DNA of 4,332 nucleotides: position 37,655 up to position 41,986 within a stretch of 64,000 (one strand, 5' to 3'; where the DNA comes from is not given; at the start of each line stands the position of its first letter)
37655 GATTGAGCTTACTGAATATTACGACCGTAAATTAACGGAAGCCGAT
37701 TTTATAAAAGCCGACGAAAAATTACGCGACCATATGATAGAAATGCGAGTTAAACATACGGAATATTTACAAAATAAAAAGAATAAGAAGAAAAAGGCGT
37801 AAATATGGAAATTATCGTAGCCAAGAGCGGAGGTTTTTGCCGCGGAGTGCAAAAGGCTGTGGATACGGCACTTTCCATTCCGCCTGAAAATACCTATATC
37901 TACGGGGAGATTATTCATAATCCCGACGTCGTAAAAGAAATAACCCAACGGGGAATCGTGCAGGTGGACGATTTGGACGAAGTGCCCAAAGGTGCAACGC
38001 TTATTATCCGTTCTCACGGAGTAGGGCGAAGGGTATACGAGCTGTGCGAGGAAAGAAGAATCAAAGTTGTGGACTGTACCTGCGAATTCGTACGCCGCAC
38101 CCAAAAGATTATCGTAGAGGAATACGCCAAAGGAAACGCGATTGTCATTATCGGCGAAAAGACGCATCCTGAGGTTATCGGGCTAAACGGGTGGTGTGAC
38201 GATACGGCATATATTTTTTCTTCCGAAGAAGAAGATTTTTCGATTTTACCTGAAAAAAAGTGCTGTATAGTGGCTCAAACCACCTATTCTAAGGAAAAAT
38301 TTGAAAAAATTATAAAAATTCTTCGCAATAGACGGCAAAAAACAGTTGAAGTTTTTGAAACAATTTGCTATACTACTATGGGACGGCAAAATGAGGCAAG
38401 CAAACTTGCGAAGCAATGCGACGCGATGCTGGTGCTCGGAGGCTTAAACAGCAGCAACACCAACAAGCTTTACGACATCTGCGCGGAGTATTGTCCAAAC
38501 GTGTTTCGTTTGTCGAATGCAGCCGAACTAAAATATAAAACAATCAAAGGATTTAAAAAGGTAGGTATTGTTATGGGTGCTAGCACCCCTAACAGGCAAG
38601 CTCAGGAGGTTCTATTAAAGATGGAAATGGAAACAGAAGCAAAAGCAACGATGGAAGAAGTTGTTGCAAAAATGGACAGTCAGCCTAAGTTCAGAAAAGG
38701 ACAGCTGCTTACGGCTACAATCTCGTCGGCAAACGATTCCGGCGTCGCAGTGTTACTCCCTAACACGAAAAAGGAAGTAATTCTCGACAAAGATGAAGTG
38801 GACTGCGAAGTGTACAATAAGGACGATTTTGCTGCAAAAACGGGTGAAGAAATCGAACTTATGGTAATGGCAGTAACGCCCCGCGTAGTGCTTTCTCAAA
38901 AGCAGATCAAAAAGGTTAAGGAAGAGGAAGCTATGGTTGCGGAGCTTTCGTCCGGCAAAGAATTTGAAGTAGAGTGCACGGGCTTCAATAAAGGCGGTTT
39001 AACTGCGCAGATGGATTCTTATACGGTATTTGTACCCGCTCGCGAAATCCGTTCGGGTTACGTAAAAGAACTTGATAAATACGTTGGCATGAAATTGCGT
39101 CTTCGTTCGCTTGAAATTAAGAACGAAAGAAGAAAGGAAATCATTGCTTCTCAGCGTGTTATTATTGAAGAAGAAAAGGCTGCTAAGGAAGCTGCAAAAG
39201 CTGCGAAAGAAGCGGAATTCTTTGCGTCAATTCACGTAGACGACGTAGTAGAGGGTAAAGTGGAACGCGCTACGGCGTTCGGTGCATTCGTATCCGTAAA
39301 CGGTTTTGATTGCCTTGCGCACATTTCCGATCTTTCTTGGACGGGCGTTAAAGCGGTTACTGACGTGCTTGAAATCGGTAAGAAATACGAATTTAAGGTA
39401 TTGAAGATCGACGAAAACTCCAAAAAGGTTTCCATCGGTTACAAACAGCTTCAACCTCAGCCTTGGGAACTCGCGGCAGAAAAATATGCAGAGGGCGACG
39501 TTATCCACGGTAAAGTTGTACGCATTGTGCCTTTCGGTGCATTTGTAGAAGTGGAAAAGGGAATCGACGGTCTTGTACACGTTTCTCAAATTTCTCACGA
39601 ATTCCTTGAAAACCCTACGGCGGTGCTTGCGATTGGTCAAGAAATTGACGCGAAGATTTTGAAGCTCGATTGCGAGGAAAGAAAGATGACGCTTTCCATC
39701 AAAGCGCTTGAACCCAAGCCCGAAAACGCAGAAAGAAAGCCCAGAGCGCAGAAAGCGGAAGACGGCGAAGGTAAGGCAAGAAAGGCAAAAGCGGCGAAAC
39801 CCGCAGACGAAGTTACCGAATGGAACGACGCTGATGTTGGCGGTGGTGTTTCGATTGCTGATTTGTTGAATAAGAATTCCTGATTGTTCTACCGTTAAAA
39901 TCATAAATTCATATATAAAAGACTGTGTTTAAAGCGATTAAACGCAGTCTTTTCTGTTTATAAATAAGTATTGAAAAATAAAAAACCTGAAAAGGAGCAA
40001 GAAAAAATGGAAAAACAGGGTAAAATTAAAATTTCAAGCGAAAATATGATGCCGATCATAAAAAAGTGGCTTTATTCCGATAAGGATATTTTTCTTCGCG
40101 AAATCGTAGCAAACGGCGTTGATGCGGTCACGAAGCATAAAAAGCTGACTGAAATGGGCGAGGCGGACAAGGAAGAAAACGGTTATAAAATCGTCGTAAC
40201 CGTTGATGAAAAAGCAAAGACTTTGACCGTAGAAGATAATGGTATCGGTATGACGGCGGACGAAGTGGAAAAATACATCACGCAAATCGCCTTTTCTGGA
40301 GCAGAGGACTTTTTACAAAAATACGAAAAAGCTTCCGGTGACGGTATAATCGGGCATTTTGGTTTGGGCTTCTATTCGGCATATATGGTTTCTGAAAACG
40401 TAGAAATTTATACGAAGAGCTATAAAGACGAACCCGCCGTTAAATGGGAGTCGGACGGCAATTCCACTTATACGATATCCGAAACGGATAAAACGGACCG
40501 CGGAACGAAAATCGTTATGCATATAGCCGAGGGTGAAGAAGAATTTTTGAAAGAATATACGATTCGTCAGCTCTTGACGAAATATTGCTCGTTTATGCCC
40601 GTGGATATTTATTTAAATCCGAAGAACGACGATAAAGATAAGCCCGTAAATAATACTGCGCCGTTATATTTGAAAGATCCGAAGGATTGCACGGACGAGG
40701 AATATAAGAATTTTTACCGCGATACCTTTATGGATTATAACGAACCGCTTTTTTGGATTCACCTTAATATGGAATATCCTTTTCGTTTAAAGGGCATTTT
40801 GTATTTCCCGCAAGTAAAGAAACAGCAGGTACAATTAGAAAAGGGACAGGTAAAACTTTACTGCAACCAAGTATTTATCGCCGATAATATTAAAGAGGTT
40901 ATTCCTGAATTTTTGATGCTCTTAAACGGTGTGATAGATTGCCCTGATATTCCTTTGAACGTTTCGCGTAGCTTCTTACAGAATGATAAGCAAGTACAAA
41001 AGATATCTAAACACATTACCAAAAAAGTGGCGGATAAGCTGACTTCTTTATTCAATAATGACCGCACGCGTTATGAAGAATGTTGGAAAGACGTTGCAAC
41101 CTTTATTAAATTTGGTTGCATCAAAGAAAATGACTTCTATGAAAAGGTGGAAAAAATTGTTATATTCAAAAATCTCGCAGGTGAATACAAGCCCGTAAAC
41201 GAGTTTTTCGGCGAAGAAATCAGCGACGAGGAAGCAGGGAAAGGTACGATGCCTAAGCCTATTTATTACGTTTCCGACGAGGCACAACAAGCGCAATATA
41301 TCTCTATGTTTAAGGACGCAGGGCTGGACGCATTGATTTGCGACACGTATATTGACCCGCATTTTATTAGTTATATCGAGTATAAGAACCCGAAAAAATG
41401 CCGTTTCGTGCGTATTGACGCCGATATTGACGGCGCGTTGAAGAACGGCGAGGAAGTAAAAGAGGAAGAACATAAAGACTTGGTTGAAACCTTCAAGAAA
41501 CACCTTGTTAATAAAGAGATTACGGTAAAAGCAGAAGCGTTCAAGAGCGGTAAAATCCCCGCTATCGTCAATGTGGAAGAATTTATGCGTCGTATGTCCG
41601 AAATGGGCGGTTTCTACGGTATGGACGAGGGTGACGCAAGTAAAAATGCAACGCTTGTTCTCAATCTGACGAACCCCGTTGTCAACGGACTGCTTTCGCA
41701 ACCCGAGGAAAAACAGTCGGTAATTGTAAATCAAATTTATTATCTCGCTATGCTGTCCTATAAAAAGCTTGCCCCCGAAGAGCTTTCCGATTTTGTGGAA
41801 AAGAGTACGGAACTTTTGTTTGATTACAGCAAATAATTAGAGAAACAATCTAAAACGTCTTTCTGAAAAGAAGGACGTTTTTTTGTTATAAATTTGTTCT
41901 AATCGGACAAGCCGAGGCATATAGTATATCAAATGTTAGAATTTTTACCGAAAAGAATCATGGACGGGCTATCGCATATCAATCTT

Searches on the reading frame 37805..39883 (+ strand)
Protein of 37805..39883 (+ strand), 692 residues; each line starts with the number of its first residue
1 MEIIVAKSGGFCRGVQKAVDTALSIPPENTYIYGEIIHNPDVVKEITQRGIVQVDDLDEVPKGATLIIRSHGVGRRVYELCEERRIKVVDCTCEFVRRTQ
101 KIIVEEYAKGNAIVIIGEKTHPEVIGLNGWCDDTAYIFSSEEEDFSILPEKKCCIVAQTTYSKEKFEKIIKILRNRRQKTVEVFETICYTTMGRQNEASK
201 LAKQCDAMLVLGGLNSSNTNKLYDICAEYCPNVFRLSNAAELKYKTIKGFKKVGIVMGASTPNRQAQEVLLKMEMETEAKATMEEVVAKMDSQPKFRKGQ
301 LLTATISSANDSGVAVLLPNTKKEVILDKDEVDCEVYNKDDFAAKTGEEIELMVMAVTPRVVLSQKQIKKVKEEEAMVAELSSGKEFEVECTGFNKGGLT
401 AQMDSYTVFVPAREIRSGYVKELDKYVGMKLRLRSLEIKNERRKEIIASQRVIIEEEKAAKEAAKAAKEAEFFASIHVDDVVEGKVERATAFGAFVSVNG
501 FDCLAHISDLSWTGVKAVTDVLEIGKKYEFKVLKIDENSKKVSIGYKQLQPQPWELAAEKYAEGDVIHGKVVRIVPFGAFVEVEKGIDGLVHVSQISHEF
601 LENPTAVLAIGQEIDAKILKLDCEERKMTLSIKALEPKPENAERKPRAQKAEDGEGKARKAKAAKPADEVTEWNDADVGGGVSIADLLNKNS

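Call 74: search_protein_families(library=pfam, proteins=[window:37805-39883:+], max_evalue=0.00001)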
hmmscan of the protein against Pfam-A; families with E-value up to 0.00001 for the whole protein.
window:37805-39883:+ (692 aa): 3 families
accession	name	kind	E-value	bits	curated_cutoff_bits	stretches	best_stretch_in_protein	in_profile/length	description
PF02401.23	LYTB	-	1.7e-84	283.7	24.5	1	3-273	1-266/267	LytB protein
PF00575.29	S1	-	5.5e-38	129.6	22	2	560-633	1-74/74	S1 RNA binding domain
PF23459.1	S1_RRP5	-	4.3e-06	27.6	27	0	562-631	2-71/72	RRP5 S1 domain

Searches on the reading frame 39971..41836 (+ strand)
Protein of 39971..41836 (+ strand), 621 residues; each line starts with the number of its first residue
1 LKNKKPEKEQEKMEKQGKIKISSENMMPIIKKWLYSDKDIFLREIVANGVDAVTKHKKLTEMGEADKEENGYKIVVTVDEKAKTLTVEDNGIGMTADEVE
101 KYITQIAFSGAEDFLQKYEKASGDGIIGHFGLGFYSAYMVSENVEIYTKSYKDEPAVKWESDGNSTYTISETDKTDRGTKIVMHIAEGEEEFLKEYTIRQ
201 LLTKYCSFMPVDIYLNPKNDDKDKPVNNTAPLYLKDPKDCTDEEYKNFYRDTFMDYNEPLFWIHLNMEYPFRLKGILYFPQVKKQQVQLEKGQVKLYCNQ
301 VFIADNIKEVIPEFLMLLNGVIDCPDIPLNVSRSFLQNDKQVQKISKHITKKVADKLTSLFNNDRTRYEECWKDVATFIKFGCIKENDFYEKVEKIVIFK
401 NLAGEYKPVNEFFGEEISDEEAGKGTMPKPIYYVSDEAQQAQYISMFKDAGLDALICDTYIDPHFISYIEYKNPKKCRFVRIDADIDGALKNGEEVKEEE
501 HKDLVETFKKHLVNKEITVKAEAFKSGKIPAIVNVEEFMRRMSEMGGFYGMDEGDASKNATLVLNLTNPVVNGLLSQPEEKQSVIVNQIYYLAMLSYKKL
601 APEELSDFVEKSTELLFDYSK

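Call 74: search_protein_families(library=pfam, proteins=[window:39971-41836:+], max_evalue=0.00001)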
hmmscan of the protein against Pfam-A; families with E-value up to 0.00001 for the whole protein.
window:39971-41836:+ (621 aa): 3 families
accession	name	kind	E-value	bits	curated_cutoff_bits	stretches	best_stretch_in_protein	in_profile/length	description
PF00183.23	HSP90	-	4.5e-48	164.9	24.4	1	222-583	78-449/518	Hsp90 protein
PF13589.12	HATPase_c_3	-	5.2e-10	39.9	25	1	42-161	7-105/137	Histidine kinase-, DNA gyrase B-, and HSP90-like ATPase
PF02518.31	HATPase_c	-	2.3e-08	34.9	26.4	1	40-185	4-107/111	Histidine kinase-, DNA gyrase B-, and HSP90-like ATPase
